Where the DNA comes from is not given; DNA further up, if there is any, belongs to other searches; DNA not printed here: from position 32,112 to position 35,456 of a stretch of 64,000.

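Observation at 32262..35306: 1014-aa hydrophilic orphan protein with no signal peptide or TM helix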

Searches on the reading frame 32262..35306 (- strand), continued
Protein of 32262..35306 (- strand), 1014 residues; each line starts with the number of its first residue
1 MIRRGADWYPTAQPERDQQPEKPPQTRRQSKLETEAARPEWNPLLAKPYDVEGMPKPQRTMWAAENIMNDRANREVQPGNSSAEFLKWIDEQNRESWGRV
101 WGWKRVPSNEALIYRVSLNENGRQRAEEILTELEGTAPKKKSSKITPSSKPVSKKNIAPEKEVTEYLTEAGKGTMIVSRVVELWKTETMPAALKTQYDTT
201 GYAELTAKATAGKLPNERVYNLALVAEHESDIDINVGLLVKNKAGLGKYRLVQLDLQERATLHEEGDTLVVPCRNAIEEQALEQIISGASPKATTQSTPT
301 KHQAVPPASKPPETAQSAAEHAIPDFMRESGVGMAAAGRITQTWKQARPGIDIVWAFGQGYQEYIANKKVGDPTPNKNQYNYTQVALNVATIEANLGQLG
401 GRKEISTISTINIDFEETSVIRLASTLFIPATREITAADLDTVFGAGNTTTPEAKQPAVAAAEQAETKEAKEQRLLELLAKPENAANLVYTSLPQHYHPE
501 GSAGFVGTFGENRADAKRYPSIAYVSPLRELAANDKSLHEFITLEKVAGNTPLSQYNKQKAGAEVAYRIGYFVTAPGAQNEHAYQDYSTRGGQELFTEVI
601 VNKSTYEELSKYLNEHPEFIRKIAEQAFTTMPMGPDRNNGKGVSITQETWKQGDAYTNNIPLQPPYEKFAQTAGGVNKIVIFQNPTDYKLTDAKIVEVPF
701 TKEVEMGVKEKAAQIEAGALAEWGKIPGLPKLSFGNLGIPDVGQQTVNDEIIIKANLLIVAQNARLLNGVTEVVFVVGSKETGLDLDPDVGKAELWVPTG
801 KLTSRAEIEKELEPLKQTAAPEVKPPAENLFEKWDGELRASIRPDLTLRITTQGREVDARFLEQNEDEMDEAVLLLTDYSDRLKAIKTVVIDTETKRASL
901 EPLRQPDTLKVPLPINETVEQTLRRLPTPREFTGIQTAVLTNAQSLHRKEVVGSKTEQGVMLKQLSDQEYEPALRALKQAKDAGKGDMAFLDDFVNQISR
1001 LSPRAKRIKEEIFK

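Call 99: search_dna_similar(query=P0001, collection=plasmids, mode=protein, max_evalue=0.001, max_rows=10)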
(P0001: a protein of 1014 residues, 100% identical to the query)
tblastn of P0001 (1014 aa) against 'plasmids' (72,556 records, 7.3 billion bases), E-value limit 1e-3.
No match.

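Call 107: find_encoding_contigs(protein=P0057, flank=10000, max_places=3)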
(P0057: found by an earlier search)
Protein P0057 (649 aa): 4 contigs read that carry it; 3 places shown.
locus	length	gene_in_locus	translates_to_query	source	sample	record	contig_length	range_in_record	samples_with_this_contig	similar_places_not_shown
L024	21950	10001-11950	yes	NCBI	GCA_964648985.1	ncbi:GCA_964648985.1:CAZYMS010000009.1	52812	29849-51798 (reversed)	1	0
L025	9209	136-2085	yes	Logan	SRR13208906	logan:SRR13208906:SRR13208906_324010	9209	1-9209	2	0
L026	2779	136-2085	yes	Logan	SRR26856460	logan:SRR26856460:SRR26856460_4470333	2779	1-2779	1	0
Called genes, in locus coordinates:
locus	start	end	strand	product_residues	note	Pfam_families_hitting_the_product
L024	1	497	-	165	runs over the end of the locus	-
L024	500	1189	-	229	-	-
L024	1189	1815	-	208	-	-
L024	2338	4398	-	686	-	PF00912:Transgly, PF00905:Transpeptidase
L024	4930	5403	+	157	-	PF18895:T4SS_pilin (weak)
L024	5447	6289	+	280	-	PF18895:T4SS_pilin (weak)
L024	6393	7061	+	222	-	PF01471:PG_binding_1, PF18895:T4SS_pilin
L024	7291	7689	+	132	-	PF18895:T4SS_pilin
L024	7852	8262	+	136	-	PF04956:TrbC (faint), PF18895:T4SS_pilin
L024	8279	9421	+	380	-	PF18895:T4SS_pilin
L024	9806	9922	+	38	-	-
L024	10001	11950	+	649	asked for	PF06480:FtsH_ext (weak), PF00004:AAA, PF07728:AAA_5 (weak), PF23902:AAA_lid_PRS2_C (weak), PF17862:AAA_lid_3, PF01434:Peptidase_M41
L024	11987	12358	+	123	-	-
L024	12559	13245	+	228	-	PF22935:RM44_endonuclase (faint), PF14622:Ribonucleas_3_3, PF00636:Ribonuclease_3, PF00035:dsrm, PF14709:DND1_DSRM (faint)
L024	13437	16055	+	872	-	PF02463:SMC_N, PF13175:AAA_15, PF13304:AAA_21 (weak), PF13476:AAA_23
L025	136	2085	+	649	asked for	PF06480:FtsH_ext (weak), PF00004:AAA, PF07728:AAA_5 (weak), PF23902:AAA_lid_PRS2_C (weak), PF17862:AAA_lid_3, PF01434:Peptidase_M41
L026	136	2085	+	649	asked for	PF06480:FtsH_ext (weak), PF00004:AAA, PF07728:AAA_5 (weak), PF23902:AAA_lid_PRS2_C (weak), PF17862:AAA_lid_3, PF01434:Peptidase_M41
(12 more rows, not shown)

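Call 114: search_solved_structures(query=P0024, max_evalue=0.01)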
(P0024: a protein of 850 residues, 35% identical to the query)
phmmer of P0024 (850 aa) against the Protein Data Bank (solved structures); distinct sequences matched with E-value up to 0.01: 0.
